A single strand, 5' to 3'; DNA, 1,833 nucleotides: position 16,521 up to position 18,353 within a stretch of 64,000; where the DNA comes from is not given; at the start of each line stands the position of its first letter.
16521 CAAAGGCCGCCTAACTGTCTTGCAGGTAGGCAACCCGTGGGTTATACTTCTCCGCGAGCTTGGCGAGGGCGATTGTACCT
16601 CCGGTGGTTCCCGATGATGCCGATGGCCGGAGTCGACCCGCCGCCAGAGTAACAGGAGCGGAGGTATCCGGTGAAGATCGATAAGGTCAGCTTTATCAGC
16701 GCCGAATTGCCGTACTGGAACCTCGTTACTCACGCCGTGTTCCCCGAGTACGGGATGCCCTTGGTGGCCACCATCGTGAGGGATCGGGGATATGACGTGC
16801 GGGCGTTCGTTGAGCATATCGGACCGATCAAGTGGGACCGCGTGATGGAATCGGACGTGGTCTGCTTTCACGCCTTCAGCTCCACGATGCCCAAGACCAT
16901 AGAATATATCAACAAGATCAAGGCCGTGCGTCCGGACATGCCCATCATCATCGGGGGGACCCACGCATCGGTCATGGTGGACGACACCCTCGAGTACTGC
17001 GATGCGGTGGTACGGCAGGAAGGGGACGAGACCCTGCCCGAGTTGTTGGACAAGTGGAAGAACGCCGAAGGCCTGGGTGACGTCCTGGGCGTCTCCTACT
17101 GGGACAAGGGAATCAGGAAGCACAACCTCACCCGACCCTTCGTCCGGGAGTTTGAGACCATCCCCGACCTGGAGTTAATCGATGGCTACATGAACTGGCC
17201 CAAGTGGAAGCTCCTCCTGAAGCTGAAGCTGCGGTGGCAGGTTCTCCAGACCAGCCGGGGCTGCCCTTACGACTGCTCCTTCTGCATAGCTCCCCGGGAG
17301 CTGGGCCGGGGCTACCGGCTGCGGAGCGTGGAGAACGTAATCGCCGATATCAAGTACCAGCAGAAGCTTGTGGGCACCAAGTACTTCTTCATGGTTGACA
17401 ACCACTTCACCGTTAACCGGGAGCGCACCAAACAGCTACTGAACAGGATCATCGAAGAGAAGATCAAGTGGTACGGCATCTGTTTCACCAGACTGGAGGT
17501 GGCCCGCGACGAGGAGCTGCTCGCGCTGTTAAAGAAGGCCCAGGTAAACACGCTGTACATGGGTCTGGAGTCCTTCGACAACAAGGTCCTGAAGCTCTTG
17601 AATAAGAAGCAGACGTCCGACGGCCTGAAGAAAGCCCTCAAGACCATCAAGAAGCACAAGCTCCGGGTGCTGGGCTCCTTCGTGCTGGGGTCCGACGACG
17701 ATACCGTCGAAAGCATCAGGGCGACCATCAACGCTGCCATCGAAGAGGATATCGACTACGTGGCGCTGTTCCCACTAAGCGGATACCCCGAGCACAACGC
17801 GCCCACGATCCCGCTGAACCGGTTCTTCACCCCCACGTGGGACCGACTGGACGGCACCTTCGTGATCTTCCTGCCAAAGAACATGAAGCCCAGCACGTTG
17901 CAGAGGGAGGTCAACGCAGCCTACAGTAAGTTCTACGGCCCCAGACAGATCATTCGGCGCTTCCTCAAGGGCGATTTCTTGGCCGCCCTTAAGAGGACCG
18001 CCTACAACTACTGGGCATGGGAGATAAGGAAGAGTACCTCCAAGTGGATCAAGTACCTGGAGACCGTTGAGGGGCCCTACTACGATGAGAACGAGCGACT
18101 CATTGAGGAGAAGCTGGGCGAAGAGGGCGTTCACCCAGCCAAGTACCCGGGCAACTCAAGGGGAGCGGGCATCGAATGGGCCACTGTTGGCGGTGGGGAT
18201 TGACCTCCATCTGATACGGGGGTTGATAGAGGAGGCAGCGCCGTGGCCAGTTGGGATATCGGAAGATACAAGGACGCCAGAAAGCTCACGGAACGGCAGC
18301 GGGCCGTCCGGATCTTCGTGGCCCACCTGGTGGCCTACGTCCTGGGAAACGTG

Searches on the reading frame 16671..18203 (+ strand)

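Call 65: search_protein_families(library=pfam, proteins=[window:16671-18203:+], max_evalue=0.00001)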
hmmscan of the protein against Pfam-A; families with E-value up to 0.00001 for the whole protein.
window:16671-18203:+ (510 aa): 2 families
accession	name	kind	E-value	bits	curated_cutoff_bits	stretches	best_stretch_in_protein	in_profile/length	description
PF04055.27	Radical_SAM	-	6.9e-24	85.3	29.5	1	193-354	2-164/166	Radical SAM superfamily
PF02310.24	B12-binding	-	5.3e-15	55.8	32.1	1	23-126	11-121/121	B12 binding domain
